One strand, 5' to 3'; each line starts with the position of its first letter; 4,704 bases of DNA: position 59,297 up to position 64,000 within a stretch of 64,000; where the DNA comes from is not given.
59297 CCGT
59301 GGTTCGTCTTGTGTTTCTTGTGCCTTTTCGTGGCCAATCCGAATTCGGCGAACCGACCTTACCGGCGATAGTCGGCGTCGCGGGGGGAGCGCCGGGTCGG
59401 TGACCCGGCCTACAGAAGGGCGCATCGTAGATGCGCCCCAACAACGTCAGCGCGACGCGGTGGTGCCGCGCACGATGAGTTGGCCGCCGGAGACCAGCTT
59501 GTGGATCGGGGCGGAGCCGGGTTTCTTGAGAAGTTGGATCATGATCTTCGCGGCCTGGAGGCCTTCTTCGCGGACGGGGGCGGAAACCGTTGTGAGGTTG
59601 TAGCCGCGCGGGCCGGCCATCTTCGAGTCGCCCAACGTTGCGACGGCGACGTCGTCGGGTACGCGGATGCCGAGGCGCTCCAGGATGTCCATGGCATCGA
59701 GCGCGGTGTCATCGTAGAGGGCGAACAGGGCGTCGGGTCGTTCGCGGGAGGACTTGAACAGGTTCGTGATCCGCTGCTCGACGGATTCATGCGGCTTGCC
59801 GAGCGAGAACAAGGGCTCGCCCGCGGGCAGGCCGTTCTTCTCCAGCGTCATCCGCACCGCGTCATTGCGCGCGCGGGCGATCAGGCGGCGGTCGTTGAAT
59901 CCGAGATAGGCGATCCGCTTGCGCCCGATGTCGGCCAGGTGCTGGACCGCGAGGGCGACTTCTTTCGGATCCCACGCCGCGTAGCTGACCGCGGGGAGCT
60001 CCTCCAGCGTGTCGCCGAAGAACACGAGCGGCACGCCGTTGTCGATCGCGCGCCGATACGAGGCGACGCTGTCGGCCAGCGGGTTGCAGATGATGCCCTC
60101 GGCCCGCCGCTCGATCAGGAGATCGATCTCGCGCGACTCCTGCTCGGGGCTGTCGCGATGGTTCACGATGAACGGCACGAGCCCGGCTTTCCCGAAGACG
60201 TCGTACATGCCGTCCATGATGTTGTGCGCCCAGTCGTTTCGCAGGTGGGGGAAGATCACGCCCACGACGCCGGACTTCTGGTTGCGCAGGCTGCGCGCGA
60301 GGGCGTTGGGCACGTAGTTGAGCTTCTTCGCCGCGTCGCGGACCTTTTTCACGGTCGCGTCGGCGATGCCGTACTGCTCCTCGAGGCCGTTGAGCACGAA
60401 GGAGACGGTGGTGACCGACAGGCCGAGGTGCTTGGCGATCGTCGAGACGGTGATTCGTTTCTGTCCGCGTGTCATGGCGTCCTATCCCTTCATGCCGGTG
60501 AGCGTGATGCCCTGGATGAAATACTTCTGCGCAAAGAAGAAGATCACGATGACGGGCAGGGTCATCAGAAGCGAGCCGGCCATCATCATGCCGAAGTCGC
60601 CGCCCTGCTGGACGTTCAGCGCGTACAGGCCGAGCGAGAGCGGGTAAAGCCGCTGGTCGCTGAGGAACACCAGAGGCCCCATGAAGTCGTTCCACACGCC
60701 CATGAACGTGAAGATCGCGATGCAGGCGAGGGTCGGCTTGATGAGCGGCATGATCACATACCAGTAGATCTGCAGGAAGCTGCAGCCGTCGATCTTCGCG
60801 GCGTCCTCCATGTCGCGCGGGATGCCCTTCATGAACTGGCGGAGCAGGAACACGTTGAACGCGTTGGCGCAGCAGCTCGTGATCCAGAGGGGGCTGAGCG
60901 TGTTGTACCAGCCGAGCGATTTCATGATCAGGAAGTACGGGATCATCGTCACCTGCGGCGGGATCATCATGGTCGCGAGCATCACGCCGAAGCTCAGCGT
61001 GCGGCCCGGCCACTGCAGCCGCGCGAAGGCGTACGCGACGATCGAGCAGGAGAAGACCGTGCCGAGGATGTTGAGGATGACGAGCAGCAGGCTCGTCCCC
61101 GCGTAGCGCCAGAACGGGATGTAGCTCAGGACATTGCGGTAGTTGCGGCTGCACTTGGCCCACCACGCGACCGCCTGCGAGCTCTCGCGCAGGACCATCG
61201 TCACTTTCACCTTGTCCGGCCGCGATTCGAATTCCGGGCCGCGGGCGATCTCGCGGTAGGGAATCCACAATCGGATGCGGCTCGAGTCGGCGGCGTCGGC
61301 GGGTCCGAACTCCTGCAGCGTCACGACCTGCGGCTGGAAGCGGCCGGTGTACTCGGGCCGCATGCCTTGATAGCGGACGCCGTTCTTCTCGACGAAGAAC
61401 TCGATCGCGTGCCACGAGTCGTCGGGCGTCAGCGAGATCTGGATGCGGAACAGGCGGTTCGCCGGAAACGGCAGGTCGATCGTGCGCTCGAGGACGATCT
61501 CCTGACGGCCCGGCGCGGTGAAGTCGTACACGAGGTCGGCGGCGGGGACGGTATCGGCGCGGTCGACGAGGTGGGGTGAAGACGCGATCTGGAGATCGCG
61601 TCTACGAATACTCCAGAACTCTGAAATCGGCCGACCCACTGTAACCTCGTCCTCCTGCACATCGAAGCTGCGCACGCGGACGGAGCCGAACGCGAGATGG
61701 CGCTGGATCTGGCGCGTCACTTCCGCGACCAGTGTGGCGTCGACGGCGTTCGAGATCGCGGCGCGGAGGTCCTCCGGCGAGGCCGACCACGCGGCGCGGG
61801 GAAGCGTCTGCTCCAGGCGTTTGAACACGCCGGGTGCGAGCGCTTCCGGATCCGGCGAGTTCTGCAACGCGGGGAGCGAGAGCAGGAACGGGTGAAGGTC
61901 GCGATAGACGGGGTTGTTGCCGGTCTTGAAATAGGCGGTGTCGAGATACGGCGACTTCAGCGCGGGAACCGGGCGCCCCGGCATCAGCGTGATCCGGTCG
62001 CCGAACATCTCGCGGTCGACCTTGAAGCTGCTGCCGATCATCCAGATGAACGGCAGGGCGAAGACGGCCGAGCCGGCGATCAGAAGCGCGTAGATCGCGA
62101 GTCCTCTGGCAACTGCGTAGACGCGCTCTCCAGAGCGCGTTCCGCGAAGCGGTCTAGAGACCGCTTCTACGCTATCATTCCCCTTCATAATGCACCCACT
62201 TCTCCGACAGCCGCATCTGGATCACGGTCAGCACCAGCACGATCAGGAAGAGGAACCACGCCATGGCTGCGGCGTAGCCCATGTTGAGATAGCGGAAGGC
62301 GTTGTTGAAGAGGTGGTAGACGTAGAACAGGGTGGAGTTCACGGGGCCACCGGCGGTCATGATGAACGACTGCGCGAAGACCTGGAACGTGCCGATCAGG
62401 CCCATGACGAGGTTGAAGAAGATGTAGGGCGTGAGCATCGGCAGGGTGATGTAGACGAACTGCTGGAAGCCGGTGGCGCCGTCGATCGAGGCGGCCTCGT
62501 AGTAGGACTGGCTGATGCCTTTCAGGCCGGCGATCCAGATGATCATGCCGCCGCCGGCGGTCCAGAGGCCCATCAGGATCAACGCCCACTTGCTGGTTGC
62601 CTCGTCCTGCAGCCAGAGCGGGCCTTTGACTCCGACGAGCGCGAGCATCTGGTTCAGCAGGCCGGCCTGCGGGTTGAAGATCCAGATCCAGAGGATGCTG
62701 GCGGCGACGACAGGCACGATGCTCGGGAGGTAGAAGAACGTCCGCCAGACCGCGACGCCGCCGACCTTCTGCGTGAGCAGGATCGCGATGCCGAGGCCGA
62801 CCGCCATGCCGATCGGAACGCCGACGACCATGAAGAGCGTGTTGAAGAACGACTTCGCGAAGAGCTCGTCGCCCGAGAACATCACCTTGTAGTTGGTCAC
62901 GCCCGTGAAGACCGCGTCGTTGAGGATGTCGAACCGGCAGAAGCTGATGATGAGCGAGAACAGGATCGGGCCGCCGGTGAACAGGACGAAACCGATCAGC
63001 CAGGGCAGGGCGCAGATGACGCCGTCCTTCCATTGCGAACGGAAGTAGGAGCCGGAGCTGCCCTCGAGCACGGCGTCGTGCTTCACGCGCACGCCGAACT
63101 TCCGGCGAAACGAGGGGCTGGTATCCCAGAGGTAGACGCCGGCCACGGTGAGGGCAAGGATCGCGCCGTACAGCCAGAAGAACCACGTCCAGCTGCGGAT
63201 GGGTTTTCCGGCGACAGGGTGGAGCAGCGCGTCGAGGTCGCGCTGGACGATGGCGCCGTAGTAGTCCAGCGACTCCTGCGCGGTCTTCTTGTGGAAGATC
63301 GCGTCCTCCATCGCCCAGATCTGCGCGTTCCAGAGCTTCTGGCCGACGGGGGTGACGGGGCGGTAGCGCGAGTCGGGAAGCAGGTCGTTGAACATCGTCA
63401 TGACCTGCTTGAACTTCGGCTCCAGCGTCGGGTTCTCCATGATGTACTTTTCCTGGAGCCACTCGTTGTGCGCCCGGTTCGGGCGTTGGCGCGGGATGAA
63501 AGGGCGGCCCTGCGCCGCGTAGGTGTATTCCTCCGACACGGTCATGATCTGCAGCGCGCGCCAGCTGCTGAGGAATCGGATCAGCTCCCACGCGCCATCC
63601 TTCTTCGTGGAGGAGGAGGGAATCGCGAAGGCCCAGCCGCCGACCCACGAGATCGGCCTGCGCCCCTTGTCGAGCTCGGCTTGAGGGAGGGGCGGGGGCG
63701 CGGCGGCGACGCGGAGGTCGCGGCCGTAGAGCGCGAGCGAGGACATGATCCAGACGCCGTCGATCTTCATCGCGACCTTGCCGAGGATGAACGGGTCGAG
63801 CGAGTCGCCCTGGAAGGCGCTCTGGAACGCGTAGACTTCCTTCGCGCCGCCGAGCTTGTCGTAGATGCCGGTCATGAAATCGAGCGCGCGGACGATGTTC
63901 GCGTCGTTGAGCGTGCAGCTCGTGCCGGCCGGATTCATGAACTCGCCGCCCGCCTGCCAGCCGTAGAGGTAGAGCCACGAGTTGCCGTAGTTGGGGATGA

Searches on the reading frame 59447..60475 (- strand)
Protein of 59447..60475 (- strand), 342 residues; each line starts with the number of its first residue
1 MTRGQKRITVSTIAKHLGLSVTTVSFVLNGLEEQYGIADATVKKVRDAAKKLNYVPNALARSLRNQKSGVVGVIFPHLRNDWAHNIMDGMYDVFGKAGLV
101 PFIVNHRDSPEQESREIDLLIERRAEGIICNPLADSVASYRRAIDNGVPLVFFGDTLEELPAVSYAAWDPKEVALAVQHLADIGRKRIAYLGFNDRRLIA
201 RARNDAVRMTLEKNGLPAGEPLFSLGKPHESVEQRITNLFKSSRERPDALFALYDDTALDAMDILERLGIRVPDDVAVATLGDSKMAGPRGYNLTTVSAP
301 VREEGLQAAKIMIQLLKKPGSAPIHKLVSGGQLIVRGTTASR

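Call 90: search_protein_families(library=pfam, proteins=[window:59447-60475:-], max_evalue=0.001)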
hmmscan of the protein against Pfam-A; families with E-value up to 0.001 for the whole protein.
window:59447-60475:- (342 aa): 5 families
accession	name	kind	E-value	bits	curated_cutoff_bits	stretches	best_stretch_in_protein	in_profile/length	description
PF13377.12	Peripla_BP_3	-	2.6e-27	96.4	26.5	1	177-339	1-167/167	Periplasmic binding protein-like domain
PF00532.27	Peripla_BP_1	-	1.4e-15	58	22.2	1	69-316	2-261/281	Periplasmic binding proteins and sugar binding domain of LacI family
PF13407.12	Peripla_BP_4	-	5.4e-10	39.7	35.1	1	71-317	1-255/258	Periplasmic binding protein domain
PF00356.27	LacI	-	3.1e-09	36.9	27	1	13-57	5-46/46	Bacterial regulatory proteins, lacI family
PF12802.13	MarR_2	-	0.00033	21.2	27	0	6-34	20-47/61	MarR family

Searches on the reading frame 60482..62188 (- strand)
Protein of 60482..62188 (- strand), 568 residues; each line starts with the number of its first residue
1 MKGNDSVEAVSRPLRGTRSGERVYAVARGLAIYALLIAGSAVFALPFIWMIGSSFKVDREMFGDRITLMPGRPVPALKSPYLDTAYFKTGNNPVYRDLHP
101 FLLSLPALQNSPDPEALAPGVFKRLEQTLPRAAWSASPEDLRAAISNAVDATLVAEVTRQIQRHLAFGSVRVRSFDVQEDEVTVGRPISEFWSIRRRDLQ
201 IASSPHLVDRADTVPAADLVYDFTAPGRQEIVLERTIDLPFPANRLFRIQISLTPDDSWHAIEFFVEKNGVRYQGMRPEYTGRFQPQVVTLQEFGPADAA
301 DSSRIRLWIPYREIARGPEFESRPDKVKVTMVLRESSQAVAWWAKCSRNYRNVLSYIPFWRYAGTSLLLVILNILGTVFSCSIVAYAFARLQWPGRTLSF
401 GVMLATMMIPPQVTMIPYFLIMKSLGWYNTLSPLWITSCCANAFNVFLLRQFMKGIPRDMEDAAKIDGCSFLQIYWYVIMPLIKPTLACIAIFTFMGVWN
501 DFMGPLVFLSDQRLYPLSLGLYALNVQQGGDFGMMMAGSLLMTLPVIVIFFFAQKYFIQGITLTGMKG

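Call 90: search_protein_families(library=pfam, proteins=[window:60482-62188:-], max_evalue=0.001)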
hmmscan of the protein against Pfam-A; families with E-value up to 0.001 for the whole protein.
window:60482-62188:- (568 aa): 1 family
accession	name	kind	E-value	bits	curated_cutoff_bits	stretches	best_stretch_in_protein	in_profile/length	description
PF00528.27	BPD_transp_1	-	8.3e-21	75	26.4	1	387-557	7-178/184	Binding-protein-dependent transport system inner membrane component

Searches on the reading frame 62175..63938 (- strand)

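Call 90: search_protein_families(library=pfam, proteins=[window:62175-63938:-], max_evalue=0.001)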
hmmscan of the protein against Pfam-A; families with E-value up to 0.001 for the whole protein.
window:62175-63938:- (587 aa): 2 families
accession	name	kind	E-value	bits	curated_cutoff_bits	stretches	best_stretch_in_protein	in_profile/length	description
PF00528.27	BPD_transp_1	-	7.6e-13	49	26.4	1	395-578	17-179/184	Binding-protein-dependent transport system inner membrane component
PF01547.30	SBP_bac_1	-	3.8e-07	30.8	26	1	38-125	213-302/307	Bacterial extracellular solute-binding protein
